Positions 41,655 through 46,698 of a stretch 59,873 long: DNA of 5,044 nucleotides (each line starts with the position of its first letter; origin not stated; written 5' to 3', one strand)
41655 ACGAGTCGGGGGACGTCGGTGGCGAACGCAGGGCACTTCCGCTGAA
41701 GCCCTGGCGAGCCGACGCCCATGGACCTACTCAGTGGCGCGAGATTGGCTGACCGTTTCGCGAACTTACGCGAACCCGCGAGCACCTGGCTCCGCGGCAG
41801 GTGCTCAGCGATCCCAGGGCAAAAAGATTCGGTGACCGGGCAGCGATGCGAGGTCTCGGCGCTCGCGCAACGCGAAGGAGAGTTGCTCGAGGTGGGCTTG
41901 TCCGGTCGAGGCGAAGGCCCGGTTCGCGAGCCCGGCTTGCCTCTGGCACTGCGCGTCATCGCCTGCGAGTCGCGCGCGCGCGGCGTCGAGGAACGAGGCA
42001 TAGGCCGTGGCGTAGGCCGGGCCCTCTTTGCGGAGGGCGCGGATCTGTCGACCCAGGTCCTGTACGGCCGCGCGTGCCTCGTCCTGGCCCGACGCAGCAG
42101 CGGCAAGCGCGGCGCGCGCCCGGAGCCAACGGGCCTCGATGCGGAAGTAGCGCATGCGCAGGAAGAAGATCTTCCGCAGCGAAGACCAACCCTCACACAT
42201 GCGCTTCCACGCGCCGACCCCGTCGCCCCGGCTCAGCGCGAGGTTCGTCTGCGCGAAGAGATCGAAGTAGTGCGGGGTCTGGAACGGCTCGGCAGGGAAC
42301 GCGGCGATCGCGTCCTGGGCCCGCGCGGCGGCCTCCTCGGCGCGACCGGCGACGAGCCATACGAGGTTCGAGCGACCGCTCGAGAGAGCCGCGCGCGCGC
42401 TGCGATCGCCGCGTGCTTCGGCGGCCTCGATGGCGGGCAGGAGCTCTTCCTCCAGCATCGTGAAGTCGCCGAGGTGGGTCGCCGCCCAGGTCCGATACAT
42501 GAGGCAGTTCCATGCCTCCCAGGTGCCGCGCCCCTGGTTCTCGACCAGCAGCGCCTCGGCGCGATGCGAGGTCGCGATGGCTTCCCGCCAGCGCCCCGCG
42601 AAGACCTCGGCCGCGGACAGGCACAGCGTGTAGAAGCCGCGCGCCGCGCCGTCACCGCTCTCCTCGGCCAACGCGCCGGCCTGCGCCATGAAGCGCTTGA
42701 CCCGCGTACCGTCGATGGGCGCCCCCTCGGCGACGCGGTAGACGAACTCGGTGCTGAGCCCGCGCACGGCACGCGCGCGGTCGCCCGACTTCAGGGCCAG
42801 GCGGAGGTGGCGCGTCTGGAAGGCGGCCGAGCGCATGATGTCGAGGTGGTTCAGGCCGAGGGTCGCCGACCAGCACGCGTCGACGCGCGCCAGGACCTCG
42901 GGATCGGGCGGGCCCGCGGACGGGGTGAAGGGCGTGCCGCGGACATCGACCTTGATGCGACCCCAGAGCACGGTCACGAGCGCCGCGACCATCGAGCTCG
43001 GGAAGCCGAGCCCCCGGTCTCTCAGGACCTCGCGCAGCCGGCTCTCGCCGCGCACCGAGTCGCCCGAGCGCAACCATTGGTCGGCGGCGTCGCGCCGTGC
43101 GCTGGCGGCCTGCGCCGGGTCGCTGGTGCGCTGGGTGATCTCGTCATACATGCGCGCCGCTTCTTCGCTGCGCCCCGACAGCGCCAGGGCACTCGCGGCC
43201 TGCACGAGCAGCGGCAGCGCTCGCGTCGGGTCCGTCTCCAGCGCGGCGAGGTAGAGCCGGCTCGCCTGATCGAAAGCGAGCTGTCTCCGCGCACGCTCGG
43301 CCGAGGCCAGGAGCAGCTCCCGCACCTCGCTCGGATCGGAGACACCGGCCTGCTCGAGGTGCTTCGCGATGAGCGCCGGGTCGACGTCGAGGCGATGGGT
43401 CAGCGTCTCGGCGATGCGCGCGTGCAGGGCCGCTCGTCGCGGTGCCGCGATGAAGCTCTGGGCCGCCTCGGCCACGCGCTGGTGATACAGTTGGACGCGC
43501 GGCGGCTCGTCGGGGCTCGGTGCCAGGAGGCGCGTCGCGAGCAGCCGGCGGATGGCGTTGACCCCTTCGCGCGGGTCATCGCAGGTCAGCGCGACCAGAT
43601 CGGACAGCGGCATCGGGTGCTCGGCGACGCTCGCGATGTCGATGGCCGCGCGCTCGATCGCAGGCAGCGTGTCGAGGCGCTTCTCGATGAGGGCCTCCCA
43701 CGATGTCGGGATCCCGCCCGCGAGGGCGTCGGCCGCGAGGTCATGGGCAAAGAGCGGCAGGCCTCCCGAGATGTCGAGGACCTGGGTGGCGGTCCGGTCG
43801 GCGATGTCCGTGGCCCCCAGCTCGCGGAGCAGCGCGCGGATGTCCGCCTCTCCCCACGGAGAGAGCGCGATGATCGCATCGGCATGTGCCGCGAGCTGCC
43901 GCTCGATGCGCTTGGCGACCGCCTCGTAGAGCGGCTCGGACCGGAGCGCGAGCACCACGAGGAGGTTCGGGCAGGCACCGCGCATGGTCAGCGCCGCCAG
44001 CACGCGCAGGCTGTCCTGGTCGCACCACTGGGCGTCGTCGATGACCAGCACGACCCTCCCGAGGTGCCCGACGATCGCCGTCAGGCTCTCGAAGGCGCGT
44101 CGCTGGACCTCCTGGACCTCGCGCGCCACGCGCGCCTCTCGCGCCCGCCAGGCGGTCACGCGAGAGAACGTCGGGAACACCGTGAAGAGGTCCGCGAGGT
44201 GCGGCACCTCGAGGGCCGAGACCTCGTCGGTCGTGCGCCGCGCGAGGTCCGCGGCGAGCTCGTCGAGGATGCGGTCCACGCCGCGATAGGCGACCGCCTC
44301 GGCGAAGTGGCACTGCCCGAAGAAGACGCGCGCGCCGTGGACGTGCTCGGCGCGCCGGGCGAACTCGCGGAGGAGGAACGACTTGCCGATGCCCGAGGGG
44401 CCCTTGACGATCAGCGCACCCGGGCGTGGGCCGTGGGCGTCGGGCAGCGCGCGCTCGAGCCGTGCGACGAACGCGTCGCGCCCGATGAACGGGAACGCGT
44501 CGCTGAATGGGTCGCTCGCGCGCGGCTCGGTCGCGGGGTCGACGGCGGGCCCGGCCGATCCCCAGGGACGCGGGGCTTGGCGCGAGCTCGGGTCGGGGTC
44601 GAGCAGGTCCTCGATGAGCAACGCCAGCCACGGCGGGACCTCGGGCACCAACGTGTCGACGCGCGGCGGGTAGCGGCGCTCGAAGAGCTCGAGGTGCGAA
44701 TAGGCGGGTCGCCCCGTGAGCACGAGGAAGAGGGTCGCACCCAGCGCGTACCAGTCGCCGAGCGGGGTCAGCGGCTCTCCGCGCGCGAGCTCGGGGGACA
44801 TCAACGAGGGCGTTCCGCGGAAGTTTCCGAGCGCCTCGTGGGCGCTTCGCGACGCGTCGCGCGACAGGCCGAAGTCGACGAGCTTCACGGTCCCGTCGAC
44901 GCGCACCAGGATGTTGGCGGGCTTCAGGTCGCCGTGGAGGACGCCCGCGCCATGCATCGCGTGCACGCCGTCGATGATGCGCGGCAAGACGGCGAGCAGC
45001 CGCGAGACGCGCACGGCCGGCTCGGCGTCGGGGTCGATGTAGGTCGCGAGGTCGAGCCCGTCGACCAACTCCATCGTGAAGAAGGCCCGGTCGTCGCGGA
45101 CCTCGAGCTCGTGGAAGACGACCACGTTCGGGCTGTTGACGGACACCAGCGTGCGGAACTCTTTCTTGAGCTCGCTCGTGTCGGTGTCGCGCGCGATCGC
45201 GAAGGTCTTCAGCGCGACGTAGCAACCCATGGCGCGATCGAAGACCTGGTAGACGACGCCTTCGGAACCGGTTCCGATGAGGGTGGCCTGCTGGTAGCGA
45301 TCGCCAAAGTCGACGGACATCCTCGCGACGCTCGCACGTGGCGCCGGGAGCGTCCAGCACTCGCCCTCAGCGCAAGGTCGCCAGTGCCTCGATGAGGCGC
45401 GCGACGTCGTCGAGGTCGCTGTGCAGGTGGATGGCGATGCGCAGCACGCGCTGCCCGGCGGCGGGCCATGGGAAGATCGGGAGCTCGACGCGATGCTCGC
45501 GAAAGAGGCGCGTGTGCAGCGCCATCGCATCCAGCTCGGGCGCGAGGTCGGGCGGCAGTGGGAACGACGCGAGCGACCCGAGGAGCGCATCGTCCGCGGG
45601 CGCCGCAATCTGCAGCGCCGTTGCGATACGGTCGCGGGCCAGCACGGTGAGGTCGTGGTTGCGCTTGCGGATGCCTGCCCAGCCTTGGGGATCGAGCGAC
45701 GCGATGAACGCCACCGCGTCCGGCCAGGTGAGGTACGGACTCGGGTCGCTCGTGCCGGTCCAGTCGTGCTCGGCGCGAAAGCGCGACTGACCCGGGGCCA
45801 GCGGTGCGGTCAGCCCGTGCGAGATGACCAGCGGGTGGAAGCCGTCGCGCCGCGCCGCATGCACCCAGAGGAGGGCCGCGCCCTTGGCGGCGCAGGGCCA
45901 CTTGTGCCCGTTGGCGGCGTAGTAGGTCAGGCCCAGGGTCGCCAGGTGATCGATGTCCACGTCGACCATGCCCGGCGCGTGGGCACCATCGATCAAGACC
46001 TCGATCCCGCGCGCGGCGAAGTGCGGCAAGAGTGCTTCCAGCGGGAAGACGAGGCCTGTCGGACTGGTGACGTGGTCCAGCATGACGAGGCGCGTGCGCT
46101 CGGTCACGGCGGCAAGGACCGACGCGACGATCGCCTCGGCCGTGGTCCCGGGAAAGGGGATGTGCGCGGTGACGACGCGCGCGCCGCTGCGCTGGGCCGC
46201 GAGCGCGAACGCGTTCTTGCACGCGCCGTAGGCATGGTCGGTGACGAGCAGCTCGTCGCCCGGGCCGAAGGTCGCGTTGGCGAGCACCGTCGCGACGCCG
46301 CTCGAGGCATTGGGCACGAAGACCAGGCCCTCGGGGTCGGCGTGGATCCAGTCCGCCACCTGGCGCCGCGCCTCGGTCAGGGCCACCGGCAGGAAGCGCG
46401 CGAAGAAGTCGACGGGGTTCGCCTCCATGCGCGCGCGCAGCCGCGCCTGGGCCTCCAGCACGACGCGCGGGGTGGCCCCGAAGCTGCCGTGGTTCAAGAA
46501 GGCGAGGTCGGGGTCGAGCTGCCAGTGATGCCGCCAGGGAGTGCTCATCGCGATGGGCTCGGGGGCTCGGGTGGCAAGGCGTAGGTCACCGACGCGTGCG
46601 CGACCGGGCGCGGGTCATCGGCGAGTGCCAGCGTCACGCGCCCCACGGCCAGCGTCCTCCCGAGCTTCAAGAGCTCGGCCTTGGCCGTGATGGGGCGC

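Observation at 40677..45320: Candidate novel system: non-RD kinase-STAND NTPase next to a signal-less trypsin-like protease with an unknown N-terminal domain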

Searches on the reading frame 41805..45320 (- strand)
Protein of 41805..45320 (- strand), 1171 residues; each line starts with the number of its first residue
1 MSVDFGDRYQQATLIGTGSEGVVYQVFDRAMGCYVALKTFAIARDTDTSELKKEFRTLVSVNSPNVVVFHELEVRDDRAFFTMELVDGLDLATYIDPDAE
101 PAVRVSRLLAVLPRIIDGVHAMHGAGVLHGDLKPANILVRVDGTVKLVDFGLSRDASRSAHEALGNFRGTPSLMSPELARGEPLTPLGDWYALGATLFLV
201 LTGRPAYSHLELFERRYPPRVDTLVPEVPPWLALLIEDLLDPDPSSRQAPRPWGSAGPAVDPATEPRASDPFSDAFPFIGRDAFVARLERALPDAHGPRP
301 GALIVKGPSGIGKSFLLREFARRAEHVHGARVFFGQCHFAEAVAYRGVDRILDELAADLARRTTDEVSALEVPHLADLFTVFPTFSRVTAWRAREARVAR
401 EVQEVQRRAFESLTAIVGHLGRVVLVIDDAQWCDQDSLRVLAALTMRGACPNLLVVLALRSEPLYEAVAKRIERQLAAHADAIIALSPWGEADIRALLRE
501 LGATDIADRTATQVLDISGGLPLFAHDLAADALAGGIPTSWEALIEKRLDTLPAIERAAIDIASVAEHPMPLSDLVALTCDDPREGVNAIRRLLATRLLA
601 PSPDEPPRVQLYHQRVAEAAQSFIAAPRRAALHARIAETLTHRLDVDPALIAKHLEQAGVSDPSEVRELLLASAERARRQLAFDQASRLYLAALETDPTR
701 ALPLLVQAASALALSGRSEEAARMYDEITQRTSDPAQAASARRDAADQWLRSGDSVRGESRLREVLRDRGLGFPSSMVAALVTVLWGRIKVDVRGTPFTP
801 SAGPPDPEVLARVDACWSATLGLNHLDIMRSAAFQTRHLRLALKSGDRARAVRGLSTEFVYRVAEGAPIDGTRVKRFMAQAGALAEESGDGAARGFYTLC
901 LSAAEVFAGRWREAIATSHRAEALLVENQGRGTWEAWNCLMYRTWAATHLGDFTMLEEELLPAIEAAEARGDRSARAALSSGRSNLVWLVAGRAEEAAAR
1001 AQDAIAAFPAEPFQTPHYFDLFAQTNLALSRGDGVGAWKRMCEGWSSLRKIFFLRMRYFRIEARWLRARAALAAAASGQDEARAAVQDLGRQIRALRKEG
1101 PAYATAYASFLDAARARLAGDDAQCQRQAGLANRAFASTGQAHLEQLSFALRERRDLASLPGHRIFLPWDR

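Call 7: search_protein_families(library=pfam, proteins=[window:41805-45320:-], max_evalue=0.01)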
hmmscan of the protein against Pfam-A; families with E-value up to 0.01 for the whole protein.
window:41805-45320:- (1171 aa): 12 families
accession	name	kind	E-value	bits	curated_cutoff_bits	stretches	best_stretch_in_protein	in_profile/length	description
PF00069.31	Pkinase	-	1e-39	137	31.7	1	9-248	1-252/263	Protein kinase domain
PF13191.12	AAA_16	-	2.2e-21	77.5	32.6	1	277-456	1-167/167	AAA ATPase domain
PF07714.23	PK_Tyr_Ser-Thr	-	1.2e-20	74.4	23.1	1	13-211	5-209/258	Protein tyrosine and serine/threonine kinase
PF13401.12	AAA_22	-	8.6e-09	36.2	27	1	300-445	5-108/130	AAA domain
PF03109.22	ABC1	-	6.5e-06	25.9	22.9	1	50-163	119-224/244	ABC1 atypical kinase-like domain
PF06293.20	Kdo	-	1.3e-05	25.2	21.3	1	64-157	76-173/207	Lipopolysaccharide kinase (Kdo/WaaP) family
PF05729.18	NACHT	-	1.4e-05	25.4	26.7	1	303-501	3-163/167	NACHT domain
PF25199.1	nSTAND_NTPase5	-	8.7e-05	22.8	34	0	285-334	25-75/145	Novel STAND NTPase 5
PF01637.24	ATPase_2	-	0.0029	17.9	33.2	1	303-431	23-120/225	ATPase domain predominantly from Archaea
PF01163.29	RIO1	-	0.0064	16.6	22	0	51-153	55-151/187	RIO domain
PF25201.1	nSTAND6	-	0.0067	16.9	27.7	0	302-329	20-47/148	Novel STAND NTPase 6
PF19974.5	TCAD9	-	0.0086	15.7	40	1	105-151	277-322/429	Ternary complex associated domain 9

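Call 10: search_protein_families(library=padloc, proteins=[window:41805-45320:-], max_evalue=0.01)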
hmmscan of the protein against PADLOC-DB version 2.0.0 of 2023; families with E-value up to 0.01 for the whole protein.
window:41805-45320:- (1171 aa): 32 families (the best 25 are shown)
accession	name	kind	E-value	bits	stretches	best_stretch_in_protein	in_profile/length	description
PDLC04053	PD-T4-6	-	3.4e-47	159.4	1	8-248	10-258/311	-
PDLC04042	PD-T4-6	-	1e-44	151.4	1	6-247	8-258/292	-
PDLC04138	mad6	-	1.3e-44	151.1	1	4-247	48-300/659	mads_6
PDLC04047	PD-T4-6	-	4e-40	135.9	1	5-208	8-213/327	-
PDLC04043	PD-T4-6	-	1.3e-35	121.4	1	8-247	16-263/452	-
PDLC04039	PD-T4-6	-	4e-35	119.7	1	5-248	13-262/458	-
PDLC04054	PD-T4-6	-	4.9e-34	116.3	1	9-256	12-269/347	-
PDLC04041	PD-T4-6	-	5.2e-33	112.9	1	6-247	27-279/443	-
PDLC04061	PD-T4-6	-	6.4e-32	109.7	1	7-247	16-269/510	-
PDLC04060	PD-T4-6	-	9.8e-32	108.5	1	5-208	6-210/486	-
PDLC01088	C3a189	-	4.2e-31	106.3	1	14-317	4-282/840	kinase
PDLC04048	PD-T4-6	-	3.7e-30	103.5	1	5-207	8-212/354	-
PDLC04057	PD-T4-6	-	6e-29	99.3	1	6-204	7-207/443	-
PDLC04050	PD-T4-6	-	8.9e-26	88.8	1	9-211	65-270/480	-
PDLC04064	PD-T4-6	-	1e-25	88.5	1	15-245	28-264/369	-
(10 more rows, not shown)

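Call 40: search_protein_families(library=ncbifam, proteins=[window:41805-45320:-], max_evalue=0.001)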
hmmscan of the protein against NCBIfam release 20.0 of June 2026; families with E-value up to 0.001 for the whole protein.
window:41805-45320:- (1171 aa): 16 families
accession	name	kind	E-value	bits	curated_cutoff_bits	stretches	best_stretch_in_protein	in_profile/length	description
NF033483.0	PknB_PASTA_kin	equivalog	4e-36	125.2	450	1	5-207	5-208/563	Stk1 family PASTA domain-containing Ser/Thr kinase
NF047741.1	antiphage_MADS6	equivalog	2.8e-32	112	460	2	5-99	493-586/612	methylation-associated defense system protein kinase MAD6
TIGR03903.1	TOMM_kin_cyc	equivalog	6.9e-31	107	705.75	2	44-206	18-188/1267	TOMM system kinase/cyclase fusion protein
NF052427.1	StpK7MSMEG_1200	equivalog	3.5e-30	105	900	1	5-208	6-210/601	serine/threonine protein kinase StpK7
NF038150.1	lanthi_synth_IV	equivalog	7e-26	90.8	650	1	5-262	187-458/851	class IV lanthionine synthetase LanL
NF038151.1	lanthi_synth_III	equivalog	1.7e-16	59.8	575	1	48-202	267-424/833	class III lanthionine synthetase LanKC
NF009651.0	PRK13184.1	equivalog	2.1e-16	59.1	839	1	7-246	2-275/932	serine/threonine-protein kinase PknD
TIGR03724.2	arch_bud32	equivalog_domain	1.9e-10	40.5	125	1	51-159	40-137/193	KEOPS complex kinase/ATPase Bud32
NF011463.0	PRK14879.1-4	equivalog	8.2e-10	38.5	188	1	51-162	65-169/237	Kae1-associated kinase Bud32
NF058632.1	SerThrKinPrkT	equivalog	1.7e-08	33.8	280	1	7-162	21-174/322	serine/threonine protein kinase PrkT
NF011464.0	PRK14879.1-7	equivalog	6.7e-06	26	246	1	61-154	68-150/221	Kae1-associated kinase Bud32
NF007174.0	PRK09605.1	equivalog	1.1e-05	24.1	447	1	50-158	382-478/535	bifunctional N(6)-L-threonylcarbamoyladenine synthase/serine/threonine protein kinase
NF011462.0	PRK14879.1-3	equivalog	3.8e-05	23.5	174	1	119-153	95-128/192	Kae1-associated kinase Bud32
NF011460.0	PRK14879.1-1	equivalog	3.8e-05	23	199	1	58-157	65-161/232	Kae1-associated kinase Bud32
NF043056.1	T4SS_LegK1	equivalog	0.00033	19.4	550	1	74-194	149-277/516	Dot/Icm T4SS effector kinase LegK1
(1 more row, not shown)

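Call 95: predict_structure(alignment_id=A4)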
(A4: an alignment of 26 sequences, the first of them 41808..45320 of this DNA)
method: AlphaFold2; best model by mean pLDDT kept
length: 1171 residues; sequences in the alignment: 26
mean_pLDDT: 84.4   pTM: 0.72
mean pLDDT of the five models: 84.4, 84.2, 81.7, 81.7, 80.2
residues with pLDDT >= 90: 512; 70-90: 523; 50-70: 93; < 50: 43
segments of 3 or more residues with pLDDT < 50: 152-166, 253-275
pLDDT, mean of each block of 10 residues (from residue 1): 65 74 81 78 56 64 77 73 85 89 89 88 77 89 80 45 50 84 84 93 81 74 90 90 83 39 30 55 90 73 90 90 88 83 79 89 86 87 86 65 80 90 91 86 79 90 80 68 87 87 77 87 81 77 83 91 89 89 82 80 71 85 91 93 84 90 88 90 91 84 92 89 96 93 94 92 96 94 94 88 88 94 91 96 93 95 92 94 93 92 95 95 76 79 93 88 82 89 91 92 92 92 95 94 94 93 96 91 94 96 94 93 94 90 84 75 72 48
secondary structure, 60 per line:
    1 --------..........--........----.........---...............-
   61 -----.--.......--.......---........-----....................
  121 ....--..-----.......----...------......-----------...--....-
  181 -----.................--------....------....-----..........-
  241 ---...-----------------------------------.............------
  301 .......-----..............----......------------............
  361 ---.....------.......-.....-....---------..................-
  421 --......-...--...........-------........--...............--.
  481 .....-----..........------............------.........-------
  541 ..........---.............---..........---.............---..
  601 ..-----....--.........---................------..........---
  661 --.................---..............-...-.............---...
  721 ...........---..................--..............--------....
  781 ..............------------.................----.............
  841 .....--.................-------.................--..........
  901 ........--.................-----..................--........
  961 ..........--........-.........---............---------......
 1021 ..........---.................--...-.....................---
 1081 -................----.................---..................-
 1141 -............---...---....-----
elements in order (helices of 4 or more, strands of 3 or more residues): E9-18 E21-28 E33-41 H45-59 E69-75 E78-84 E88-90 H91-95 H101-124 E137-140 E145-147 H156-159 H176-179 H186-202 H211-214 H221-224 H230-239 H282-294 E301-307 H313-326 E331-336 H349-360 H364-368 H375-381 H383-387 H389-392 H402-419 E423-428 H435-445 E453-460 H463-477 E480-485 H491-500 H507-518 H525-533 H541-550 H554-566 H572-579 H583-595 E599-602 E608-611 H614-622 H626-641 H648-657 H663-679 H683-696 H702-714 H718-731 H735-752 H755-768 H777-794 H807-823 H828-845 H848-864 H872-888 H891-908 H911-927 H933-950 H953-970 H973-980 H982-990 H994-1005 H1015-1030 H1034-1050 H1057-1077 H1082-1097 H1102-1118 H1122-1139 H1142-1153 H1163-1166

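Call 97: fold_search(model_id=the predicted structure, library=pdb)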
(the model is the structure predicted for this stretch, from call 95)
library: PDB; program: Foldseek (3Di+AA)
matches with E <= 10: 1996; with E <= 0.001: 1946
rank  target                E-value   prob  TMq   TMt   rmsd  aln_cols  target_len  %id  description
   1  5hu3_A                5.2e-11  1.00  0.19  0.77   3.4       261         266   26  Drosophila CaMKII-D136N in complex with a phosphorylated fragment of the Eag potassium channel and Mg2+/ADP (released 2017-02-01)
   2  7b56_B                5.9e-11  1.00  0.19  0.66   3.6       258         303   26  Crystal structure of CaMKII-actinin complex bound to AMPPNP (released 2022-06-22)
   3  6ayw_A                6.6e-11  1.00  0.19  0.70   3.4       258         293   26  The structure of human CamKII with bound inhibitor (released 2017-11-15)
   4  7uir_B                7.4e-11  1.00  0.19  0.76   3.5       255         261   27  Cocrystal structure of human CaMKII-alpha (CAMK2A)kinase domain and Tiam1 in complex with ATP (released 2022-04-06)
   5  9d4w_A                8.3e-11  1.00  0.19  0.70   3.4       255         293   23  Structure of PAK1 in complex with compound 12 (released 2025-04-02)
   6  5dey_A                8.3e-11  1.00  0.19  0.67   3.7       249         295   23  Crystal structure of PAK1 in complex with an inhibitor compound G-5555 (released 2016-01-27)
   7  2bdw_B                8.3e-11  1.00  0.19  0.65   3.5       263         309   25  Crystal Structure of the Auto-Inhibited Kinase Domain of Calcium/Calmodulin Activated Kinase II (released 2005-12-13)
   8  8uso_B                8.7e-11  1.00  0.18  0.47   3.7       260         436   25  Full-length human CaMKII delta holoenzyme (released 2024-03-27)
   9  9blh_A                9.0e-11  1.00  0.19  0.70   3.6       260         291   26  Crystal structure of calcium/calmodulin-dependent protein kinase type II subunit delta complexed with ribociclib (released 2025-05-07)
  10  9blh_B                9.0e-11  1.00  0.19  0.69   3.7       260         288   26  Crystal structure of calcium/calmodulin-dependent protein kinase type II subunit delta complexed with ribociclib (released 2025-05-07)
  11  6x5g_A                9.8e-11  1.00  0.19  0.74   3.7       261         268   26  Cocrystal structure of human CaMKII-alpha (CAMK2A)kinase domain and LRRC7 inhibitory domain (released 2020-12-23)
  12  7b55_B                1.1e-10  1.00  0.19  0.68   3.9       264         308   26  Crystal structure of CaMKII-actinin complex bound to MES (released 2022-06-22)
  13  2x4z                  1.2e-10  1.00  0.19  0.68   4.4       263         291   27  Crystal Structure of the Human p21-Activated Kinase 4 in Complex with PF-03758309 (released 2010-05-19)
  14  2vz6_B                1.2e-10  1.00  0.19  0.70   3.4       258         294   28  Structure of human calcium calmodulin dependent protein kinase type II alpha (CAMK2A) in complex with Indirubin E804 (released 2008-08-26)
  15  5u6y_A                1.2e-10  1.00  0.19  0.46   3.4       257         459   28  Pseudo-atomic model of the CaMKIIa holoenzyme. (released 2017-06-21)
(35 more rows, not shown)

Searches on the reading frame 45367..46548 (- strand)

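Call 7: search_protein_families(library=pfam, proteins=[window:45367-46548:-], max_evalue=0.01)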
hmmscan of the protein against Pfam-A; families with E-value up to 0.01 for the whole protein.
window:45367-46548:- (393 aa): 4 families
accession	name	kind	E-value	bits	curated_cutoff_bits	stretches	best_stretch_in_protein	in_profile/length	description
PF00266.25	Aminotran_5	-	1.2e-24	87.5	21.5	1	27-385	12-371/371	Aminotransferase class-V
PF00155.27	Aminotran_1_2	-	8.4e-10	38.8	19.7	1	27-196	19-194/361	Aminotransferase class I and II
PF01041.23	DegT_DnrJ_EryC1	-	4.5e-08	33.2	19.8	1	76-194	43-152/360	DegT/DnrJ/EryC1/StrS aminotransferase family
PF01053.26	Cys_Met_Meta_PP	-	1.4e-06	27.6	27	1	81-195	73-181/381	Cys/Met metabolism PLP-dependent enzyme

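Call 10: search_protein_families(library=padloc, proteins=[window:45367-46548:-], max_evalue=0.01)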
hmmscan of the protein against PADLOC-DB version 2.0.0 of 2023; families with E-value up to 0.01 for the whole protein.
window:45367-46548:- (393 aa): 2 families
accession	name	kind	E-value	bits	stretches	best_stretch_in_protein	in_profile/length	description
PDLC02657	DndA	-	1.4e-10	39.1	1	54-241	42-224/372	DndA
PDLC02759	SspA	-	3.3e-10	37.8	1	55-241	41-222/374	SspA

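Call 40: search_protein_families(library=ncbifam, proteins=[window:45367-46548:-], max_evalue=0.001)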
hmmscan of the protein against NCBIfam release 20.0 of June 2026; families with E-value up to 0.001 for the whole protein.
window:45367-46548:- (393 aa): 24 families
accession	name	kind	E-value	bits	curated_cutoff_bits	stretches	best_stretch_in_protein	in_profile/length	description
TIGR01979.1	sufS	subfamily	7.2e-20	71.2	475.1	1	14-391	18-397/403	SufS family cysteine desulfurase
NF051467.1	peri_mod_PvdN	equivalog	2e-16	59.7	650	1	6-243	44-291/425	pyoverdine-tailoring periplasmic protein PvdN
NF006791.0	PRK09295.1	equivalog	7.4e-12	45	661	1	57-232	69-241/406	cysteine desulfurase SufS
TIGR03392.1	FeS_syn_CsdA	equivalog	9.7e-12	44.7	493.6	1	50-227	55-229/398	cysteine desulfurase CsdA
TIGR01976.1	am_tr_V_VC1184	hypoth_equivalog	4.3e-11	42.7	352.35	1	16-217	20-221/401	cysteine desulfurase-like protein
NF008126.0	PRK10874.1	equivalog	9.1e-11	41.5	607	1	23-217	28-223/401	cysteine desulfurase CsdA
NF041166.1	f2_encap_cargo1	exception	8.6e-10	38.3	800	1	57-216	291-448/623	family 2A encapsulin nanocompartment cargo protein cysteine desulfurase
TIGR01977.1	am_tr_V_EF2568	hypoth_equivalog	9.8e-09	34.7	377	1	56-231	45-214/376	cysteine desulfurase family protein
NF002878.0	PRK03321.1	subfamily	8.2e-08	31.4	374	1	49-187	51-183/352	histidinol-phosphate transaminase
NF040779.1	Sec_lyase_SclA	exception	2e-07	30.3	525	1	57-228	45-210/378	selenocysteine lyase SclA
TIGR03402.1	FeS_nifS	equivalog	6.1e-07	28.5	530.75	1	51-232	38-213/379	cysteine desulfurase NifS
NF005855.0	PRK07777.1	equivalog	5e-06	26.1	553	1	56-172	73-184/391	pyridoxal phosphate-dependent aminotransferase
NF041364.1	GntC_guanitoxin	equivalog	1e-05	24.6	415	1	68-173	56-159/356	guanitoxin biosynthesis PLP-dependent (S)-gamma-hydroxy-L-arginine cyclodehydratase GntC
TIGR03947.1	viomycin_VioD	equivalog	1.7e-05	23.9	390.9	1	60-191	56-185/359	capreomycidine synthase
TIGR04343.1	egtE_PLP_lyase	equivalog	2.8e-05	23.1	400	1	57-244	56-230/370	ergothioneine biosynthesis PLP-dependent enzyme EgtE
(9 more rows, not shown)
